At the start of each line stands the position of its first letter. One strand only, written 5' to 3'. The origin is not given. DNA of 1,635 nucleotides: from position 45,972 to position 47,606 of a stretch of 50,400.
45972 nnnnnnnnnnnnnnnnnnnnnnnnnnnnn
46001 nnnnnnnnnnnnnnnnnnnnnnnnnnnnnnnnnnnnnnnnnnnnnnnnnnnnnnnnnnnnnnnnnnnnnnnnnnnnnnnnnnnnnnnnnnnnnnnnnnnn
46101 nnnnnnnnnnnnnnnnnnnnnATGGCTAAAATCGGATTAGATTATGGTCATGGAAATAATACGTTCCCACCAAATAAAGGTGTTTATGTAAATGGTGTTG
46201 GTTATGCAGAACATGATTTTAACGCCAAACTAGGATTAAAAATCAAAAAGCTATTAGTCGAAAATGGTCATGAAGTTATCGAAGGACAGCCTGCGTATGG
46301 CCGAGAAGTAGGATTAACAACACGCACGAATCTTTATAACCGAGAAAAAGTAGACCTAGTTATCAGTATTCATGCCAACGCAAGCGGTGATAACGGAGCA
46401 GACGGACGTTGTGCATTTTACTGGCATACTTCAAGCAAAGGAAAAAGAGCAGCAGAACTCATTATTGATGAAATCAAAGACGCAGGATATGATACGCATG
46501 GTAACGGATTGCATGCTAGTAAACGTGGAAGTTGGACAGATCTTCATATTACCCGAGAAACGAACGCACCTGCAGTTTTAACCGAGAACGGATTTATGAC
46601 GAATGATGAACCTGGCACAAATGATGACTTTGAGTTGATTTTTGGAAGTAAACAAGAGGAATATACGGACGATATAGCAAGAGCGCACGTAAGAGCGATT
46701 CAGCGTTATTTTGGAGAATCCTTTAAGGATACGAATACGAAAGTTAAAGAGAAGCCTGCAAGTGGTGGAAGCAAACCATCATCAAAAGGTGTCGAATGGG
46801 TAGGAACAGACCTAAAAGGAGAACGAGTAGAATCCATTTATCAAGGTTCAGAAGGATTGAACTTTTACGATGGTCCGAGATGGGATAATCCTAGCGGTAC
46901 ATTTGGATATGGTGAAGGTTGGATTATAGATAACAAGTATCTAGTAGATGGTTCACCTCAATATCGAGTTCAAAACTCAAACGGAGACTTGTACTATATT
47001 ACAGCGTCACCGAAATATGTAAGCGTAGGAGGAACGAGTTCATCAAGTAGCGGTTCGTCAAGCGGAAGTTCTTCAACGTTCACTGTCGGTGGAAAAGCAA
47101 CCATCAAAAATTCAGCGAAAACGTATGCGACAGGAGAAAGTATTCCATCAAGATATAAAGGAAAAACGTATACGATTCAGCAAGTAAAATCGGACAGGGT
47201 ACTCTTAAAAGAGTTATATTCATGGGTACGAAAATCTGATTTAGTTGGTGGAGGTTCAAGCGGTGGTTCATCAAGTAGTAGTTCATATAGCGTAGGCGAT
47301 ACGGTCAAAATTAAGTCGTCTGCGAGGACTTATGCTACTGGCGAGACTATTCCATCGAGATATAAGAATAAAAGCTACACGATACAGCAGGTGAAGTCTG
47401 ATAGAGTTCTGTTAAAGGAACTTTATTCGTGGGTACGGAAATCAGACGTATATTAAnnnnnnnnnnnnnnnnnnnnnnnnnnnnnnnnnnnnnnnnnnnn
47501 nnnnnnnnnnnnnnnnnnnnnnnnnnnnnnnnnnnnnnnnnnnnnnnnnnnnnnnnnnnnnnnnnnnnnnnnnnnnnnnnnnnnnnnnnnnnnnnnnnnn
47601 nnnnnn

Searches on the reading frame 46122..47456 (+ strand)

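Call 9: search_protein_families(library=pfam, proteins=[window:46122-47456:+], max_evalue=0.01)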
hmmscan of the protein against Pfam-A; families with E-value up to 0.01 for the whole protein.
window:46122-47456:+ (444 aa): 2 families
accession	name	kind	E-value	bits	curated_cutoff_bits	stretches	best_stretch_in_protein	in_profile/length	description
PF01520.23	Amidase_3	-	4.6e-26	92.4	27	1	4-193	1-172/174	N-acetylmuramoyl-L-alanine amidase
PF11356.14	T2SSC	-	0.0047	17.2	27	0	400-432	104-131/141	Type II secretion system protein C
